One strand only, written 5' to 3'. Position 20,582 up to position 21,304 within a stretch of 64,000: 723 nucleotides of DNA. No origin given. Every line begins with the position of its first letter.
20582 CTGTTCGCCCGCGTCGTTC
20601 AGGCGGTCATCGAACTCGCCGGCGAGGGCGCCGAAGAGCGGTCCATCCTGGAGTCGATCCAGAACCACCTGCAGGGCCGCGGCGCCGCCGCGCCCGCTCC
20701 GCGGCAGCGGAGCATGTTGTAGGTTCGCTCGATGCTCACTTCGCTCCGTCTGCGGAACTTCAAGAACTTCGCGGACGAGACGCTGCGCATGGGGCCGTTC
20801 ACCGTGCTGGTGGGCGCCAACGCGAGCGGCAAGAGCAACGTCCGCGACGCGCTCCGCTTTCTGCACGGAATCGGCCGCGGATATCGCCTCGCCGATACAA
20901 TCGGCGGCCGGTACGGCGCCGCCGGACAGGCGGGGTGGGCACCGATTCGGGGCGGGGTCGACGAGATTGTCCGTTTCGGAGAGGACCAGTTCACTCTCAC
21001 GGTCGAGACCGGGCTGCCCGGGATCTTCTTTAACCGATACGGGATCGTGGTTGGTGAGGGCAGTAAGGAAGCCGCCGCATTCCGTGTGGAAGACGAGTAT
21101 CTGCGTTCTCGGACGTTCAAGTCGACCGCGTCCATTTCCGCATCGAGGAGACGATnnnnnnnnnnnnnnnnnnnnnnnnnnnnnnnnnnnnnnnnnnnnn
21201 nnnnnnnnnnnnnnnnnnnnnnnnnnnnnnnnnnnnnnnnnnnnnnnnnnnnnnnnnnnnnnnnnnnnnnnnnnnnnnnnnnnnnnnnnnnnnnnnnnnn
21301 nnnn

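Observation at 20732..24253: Second cargo block: AAA ATPase N-terminal remnant, secreted amidohydrolase, and an AAA_21 ATPase/DUF4276-like pair whose stop overlaps the DUF499 start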

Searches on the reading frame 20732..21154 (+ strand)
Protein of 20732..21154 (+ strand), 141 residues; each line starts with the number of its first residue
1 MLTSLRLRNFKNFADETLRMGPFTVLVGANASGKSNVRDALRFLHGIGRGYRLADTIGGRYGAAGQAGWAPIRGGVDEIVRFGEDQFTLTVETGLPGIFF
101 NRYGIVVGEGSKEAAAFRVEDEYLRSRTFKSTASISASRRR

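Call 21: find_homologous_proteins(query=window:20732-21154:+, max_evalue=0.001)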
Query seq(141 aa) (141 aa): 416 proteins with E <= 0.001 among 450 candidates; the best 120 are listed.
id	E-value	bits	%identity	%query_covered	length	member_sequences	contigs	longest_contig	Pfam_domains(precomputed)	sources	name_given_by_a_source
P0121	1.1e-74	267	87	100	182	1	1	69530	PF13175.13,PF13476.13,PF02463.26,PF13304.13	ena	-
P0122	7.7e-42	160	63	89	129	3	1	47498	PF13175.13,PF13476.13,PF02463.26,PF13304.13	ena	-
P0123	1.6e-41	159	85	62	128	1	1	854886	PF13175.13,PF02463.26,PF13304.13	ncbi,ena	-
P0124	2.9e-40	155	60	94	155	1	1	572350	PF13175.13,PF13476.13,PF02463.26,PF13304.13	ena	-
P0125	4.1e-40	155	62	89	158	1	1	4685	PF13175.13,PF13476.13,PF02463.26,PF13304.13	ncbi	-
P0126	5.6e-40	154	58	94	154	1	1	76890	PF13175.13,PF13476.13,PF02463.26,PF13304.13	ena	-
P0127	1.0e-39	153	62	89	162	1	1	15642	PF13175.13,PF13476.13,PF02463.26,PF13304.13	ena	-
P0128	1.1e-39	153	74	67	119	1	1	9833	PF13175.13,PF13476.13,PF02463.26,PF13304.13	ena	-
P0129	2.0e-39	152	62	89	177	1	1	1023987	PF13175.13,PF13476.13,PF02463.26,PF13304.13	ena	-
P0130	2.5e-39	152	73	67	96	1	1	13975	PF13175.13,PF13476.13,PF02463.26,PF13304.13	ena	-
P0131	3.2e-39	152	74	67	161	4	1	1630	PF13175.13,PF13476.13,PF02463.26,PF13304.13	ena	-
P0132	3.4e-39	152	60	89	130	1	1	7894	PF13514.13,PF13175.13,PF13476.13,PF02463.26,PF13304.13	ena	-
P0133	3.5e-39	152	74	66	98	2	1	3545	PF13175.13,PF13476.13,PF02463.26,PF13304.13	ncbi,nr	ncbi:MAG: AAA family ATPase, partial [Gammaproteobacteria bacterium]|nr:AAA family ATPase [Gammaprot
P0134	5.5e-39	151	59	89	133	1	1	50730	PF13175.13,PF13476.13,PF02463.26,PF13304.13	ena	-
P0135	5.8e-39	151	57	96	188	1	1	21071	PF13175.13,PF13476.13,PF02463.26,PF13304.13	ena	-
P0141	1.8e-38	149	58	89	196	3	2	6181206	PF13175.13,PF13476.13,PF02463.26,PF13304.13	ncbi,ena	-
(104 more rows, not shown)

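Call 24: find_encoding_contigs(protein=P0121, flank=10000, max_places=2)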
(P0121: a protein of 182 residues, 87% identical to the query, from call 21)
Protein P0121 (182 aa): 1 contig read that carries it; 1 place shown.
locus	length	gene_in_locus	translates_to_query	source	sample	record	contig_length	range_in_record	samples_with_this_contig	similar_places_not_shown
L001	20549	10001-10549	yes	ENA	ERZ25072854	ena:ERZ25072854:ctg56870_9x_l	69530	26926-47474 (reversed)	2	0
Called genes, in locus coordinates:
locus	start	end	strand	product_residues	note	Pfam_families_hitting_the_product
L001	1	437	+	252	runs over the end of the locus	-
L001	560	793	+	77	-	-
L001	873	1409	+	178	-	-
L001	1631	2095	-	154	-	PF15919:HicB_lk_antitox (weak), PF15970:HicB-like_2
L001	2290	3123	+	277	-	-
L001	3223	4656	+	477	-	PF00665:rve, PF22483:Mu-transpos_C_2 (faint)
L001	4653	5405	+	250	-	PF01695:IstB_IS21, PF00308:Bac_DnaA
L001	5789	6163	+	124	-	-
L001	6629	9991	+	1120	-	PF06634:DUF1156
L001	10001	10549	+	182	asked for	PF02463:SMC_N, PF13175:AAA_15, PF13476:AAA_23 (weak), PF13304:AAA_21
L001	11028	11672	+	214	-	-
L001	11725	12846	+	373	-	PF04909:Amidohydro_2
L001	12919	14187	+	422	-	PF02463:SMC_N (weak), PF11398:DUF2813 (faint), PF13175:AAA_15, PF13476:AAA_23 (weak), PF13555:AAA_29 (weak), PF13304:AAA_21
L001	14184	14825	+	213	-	-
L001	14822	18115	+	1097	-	-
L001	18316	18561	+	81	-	-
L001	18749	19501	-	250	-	PF01695:IstB_IS21, PF00308:Bac_DnaA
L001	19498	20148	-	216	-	-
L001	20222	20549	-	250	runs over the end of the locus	PF01695:IstB_IS21, PF00308:Bac_DnaA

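Call 25: find_encoding_contigs(protein=P0141, flank=10000, max_places=2)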
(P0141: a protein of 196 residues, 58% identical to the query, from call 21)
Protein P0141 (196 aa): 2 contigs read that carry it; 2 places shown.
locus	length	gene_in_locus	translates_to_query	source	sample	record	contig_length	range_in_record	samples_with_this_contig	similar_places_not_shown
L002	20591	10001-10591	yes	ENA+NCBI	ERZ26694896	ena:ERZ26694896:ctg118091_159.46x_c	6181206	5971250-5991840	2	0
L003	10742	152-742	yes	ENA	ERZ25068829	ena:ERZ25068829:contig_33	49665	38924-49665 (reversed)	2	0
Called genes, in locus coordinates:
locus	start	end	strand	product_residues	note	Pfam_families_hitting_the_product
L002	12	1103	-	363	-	PF02746:MR_MLE_N, PF13378:MR_MLE_C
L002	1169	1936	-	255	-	PF08861:DUF1828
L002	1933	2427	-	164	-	PF22398:DUF6978 (weak)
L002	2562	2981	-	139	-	-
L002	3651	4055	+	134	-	PF13380:CoA_binding_2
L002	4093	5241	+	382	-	PF09492:Pec_lyase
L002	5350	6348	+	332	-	PF02615:Ldh_2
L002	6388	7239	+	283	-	PF05721:PhyH (faint)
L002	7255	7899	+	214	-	PF01073:3Beta_HSD (weak), PF01370:Epimerase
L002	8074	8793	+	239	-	PF01073:3Beta_HSD (weak), PF01370:Epimerase, PF13460:NAD_binding_10 (weak)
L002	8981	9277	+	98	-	PF09907:HigB_toxin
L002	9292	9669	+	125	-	-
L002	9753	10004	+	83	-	-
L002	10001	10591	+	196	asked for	PF02463:SMC_N, PF13175:AAA_15, PF13476:AAA_23, PF13304:AAA_21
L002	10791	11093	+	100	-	-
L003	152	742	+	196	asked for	PF02463:SMC_N, PF13175:AAA_15, PF13476:AAA_23, PF13304:AAA_21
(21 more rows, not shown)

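Call 33: search_protein_representatives(protein=window:20732-21154:+)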
Query: 141 residues. Proteins with E-value up to 0.001 (for the whole library): 2586; up to 1e-10: 523; up to 1e-30: 53. The best 150 are listed.
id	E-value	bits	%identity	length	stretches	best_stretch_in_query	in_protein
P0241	1.6e-62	225.5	90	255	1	20-134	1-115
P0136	2.0e-39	150.8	63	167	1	1-125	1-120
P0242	6.3e-39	149.1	61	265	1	1-128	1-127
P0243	9.6e-39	148.5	65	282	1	1-124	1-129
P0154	4.3e-38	146.4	60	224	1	1-133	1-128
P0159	7.5e-38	145.7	64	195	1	1-108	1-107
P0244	1.2e-36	141.7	60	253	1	1-125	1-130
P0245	1.4e-36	141.5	66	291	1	1-107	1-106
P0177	1.5e-36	141.4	70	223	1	1-93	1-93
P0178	1.6e-36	141.3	59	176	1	1-124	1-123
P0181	2.1e-36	141.0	60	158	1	1-125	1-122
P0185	3.2e-36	140.4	59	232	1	1-124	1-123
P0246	5.1e-36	139.7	68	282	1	1-96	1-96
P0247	7.8e-36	139.1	63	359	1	1-117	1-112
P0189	9.0e-36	138.9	58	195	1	1-126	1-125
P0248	2.9e-35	137.3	65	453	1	1-100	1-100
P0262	2.6e-32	127.7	60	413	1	1-125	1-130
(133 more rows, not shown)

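Call 39: search_protein_families(library=padloc, proteins=[L001:11028-11672:+, L001:10426-11109:+, P0248, P0262], max_evalue=0.01)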
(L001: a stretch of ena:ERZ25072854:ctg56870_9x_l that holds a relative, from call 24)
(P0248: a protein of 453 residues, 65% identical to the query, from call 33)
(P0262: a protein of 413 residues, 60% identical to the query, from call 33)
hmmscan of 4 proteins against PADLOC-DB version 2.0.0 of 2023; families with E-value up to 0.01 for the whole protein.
L001:11028-11672:+ (214 aa): 0 families

L001:10426-11109:+ (227 aa): 9 families
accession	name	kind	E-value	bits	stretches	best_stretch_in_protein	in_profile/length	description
PDLC04392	PDC-M07A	-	3.9e-11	40.7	1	54-129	172-248/432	-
PDLC04393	PDC-M07A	-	3.5e-09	34.2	1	63-132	184-253/435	-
PDLC04390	PDC-M07A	-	5.1e-08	30.3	1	65-133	71-139/321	-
PDLC04389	PDC-M07A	-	1.5e-06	25.5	1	51-130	175-255/443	-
PDLC04178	HEC-01A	-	4.4e-06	24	1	59-147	155-244/399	-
PDLC04391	PDC-M07A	-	8.1e-06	23.1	1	34-133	148-247/412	-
PDLC04184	HEC-01A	-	6.2e-05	20.2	1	68-115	212-260/464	-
PDLC04541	PDC-M25A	-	0.001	16.3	1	63-125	149-210/380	-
PDLC04176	HEC-01A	-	0.0018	15.7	1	65-131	154-222/371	-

P0248 (453 aa): 110 families (the best 25 are shown)
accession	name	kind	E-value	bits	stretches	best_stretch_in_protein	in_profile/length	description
PDLC04392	PDC-M07A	-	8e-62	207.7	1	1-447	1-415/432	-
PDLC04393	PDC-M07A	-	2.2e-58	196.3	2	227-449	194-419/435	-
PDLC04391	PDC-M07A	-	7.9e-56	187.8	1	1-441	1-407/412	-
PDLC04389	PDC-M07A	-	1.6e-51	173.7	1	2-436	6-424/443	-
PDLC04184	HEC-01A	-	9.9e-37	125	1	1-401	1-410/464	-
PDLC04178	HEC-01A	-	3.6e-36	123.1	2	225-398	167-345/399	-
PDLC02980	AriA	-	2.9e-34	117.4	2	289-384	201-304/304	-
PDLC04177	HEC-01A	-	2.4e-31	107.2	2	236-429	197-382/393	-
PDLC04541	PDC-M25A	-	4.8e-30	102.9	2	225-418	157-345/380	-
PDLC04390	PDC-M07A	-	8.8e-30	101.8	1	228-444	80-299/321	-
PDLC04182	HEC-01A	-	1.6e-29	101.1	2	228-439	194-400/406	-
PDLC04183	HEC-01A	-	8.4e-29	98.8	2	226-407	188-369/402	-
PDLC04176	HEC-01A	-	7.5e-28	95.9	2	232-384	170-322/371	-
PDLC04180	HEC-01A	-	2.2e-27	94.2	2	228-402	160-338/382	-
PDLC04179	HEC-01A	-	3.4e-27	93.6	2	240-405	262-424/459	-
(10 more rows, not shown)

P0262 (413 aa): 118 families (the best 25 are shown)
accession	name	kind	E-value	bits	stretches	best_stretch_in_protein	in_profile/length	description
PDLC04392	PDC-M07A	-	5e-62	208.3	2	189-410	193-418/432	-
PDLC04393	PDC-M07A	-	1.7e-55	186.8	2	189-409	195-419/435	-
PDLC04391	PDC-M07A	-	4.7e-54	182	1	1-399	1-405/412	-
PDLC04389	PDC-M07A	-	4.8e-50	168.9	2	210-381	220-409/443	-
PDLC04178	HEC-01A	-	2.9e-41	139.9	1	2-361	9-348/399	-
PDLC04184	HEC-01A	-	5.2e-32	109.5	2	187-361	216-410/464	-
PDLC04176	HEC-01A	-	1.8e-31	107.8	1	2-345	3-323/371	-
PDLC02980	AriA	-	6.2e-31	106.5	2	263-344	223-304/304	-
PDLC04177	HEC-01A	-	6.2e-30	102.5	2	211-363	212-359/393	-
PDLC04180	HEC-01A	-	6.5e-30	102.6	1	2-345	3-323/382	-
PDLC04183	HEC-01A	-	8.6e-29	98.8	2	158-364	159-366/402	-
PDLC04390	PDC-M07A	-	1.8e-28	97.5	1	191-410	82-305/321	-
PDLC02335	AbiLi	-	4.1e-28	96.4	1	1-350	49-248/326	AbiLi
PDLC04541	PDC-M25A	-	9.8e-28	95.3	2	198-363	170-331/380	-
PDLC04182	HEC-01A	-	1e-26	91.9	2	191-387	196-392/406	-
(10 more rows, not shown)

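Call 40: search_protein_families(library=pfam, proteins=[L001:11028-11672:+, L001:10426-11109:+, P0248, P0262], max_evalue=0.1)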
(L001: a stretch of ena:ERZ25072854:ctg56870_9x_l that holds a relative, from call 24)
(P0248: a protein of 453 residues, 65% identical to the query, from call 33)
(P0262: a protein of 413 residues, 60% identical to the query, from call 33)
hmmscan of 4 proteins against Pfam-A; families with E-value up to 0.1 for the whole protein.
L001:11028-11672:+ (214 aa): 0 families

L001:10426-11109:+ (227 aa): 0 families

P0248 (453 aa): 6 families
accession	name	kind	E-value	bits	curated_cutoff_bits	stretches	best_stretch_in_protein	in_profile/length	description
PF13304.12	AAA_21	-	4.3e-31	109.5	27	2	289-383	201-303/304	AAA domain, putative AbiEii toxin, Type IV TA system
PF13175.12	AAA_15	-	1.2e-16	61.7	32.1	2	1-44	1-46/374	AAA ATPase domain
PF02463.25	SMC_N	-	2e-12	47.4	40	2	1-46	1-49/220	RecF/RecN/SMC N terminal domain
PF13476.12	AAA_23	-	1.9e-06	29.1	27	1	4-43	1-41/201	AAA domain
PF13555.12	AAA_29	-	2.4e-05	24.4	27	1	3-42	2-43/61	P-loop containing region of AAA domain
PF13514.12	AAA_27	-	0.00097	19.2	22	1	2-42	3-47/206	AAA domain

P0262 (413 aa): 7 families
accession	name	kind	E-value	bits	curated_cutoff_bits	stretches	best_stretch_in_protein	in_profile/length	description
PF13304.12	AAA_21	-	1.9e-30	107.4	27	2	261-344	221-304/304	AAA domain, putative AbiEii toxin, Type IV TA system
PF13175.12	AAA_15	-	1e-20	75.1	32.1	2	263-342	288-373/374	AAA ATPase domain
PF02463.25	SMC_N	-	1.2e-16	61.2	40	2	1-47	1-50/220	RecF/RecN/SMC N terminal domain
PF13476.12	AAA_23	-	3.3e-06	28.3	27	1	4-43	1-41/201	AAA domain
PF13555.12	AAA_29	-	0.00051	20.2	27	1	3-43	2-44/61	P-loop containing region of AAA domain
PF13514.12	AAA_27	-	0.0011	19.1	22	1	2-47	3-53/206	AAA domain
PF11398.14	DUF2813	-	0.0012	18.8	21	1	293-347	279-329/372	Protein of unknown function (DUF2813)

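Call 80: search_protein_families(library=ncbifam, proteins=[window:20732-21154:+], max_evalue=0.001)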
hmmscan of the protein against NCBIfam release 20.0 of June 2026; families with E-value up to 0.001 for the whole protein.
window:20732-21154:+ (141 aa): 6 families
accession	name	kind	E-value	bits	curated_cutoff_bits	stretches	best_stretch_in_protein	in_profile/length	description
TIGR00611.2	recf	equivalog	9.4e-09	34.9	172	1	2-52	1-51/339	DNA replication/repair protein RecF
NF047739.1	antiphage_MADS3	equivalog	2.3e-08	33.6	420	1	1-97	1-93/427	methylation-associated defense system AAA family ATPase MAD3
TIGR02169.1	SMC_prok_A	equivalog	9.3e-07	26.9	729.4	1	4-47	4-49/1165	chromosome segregation protein SMC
TIGR02168.1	SMC_prok_B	equivalog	1.7e-05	22.8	567.35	1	2-43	2-45/1181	chromosome segregation protein SMC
NF010680.0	PRK14079.1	equivalog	7.4e-05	21.9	386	1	2-56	3-59/349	recombination protein F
NF041760.1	PtuA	equivalog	0.00029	19.9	500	1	2-41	52-92/524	retron Ec78 anti-phage system effector ATPase PtuA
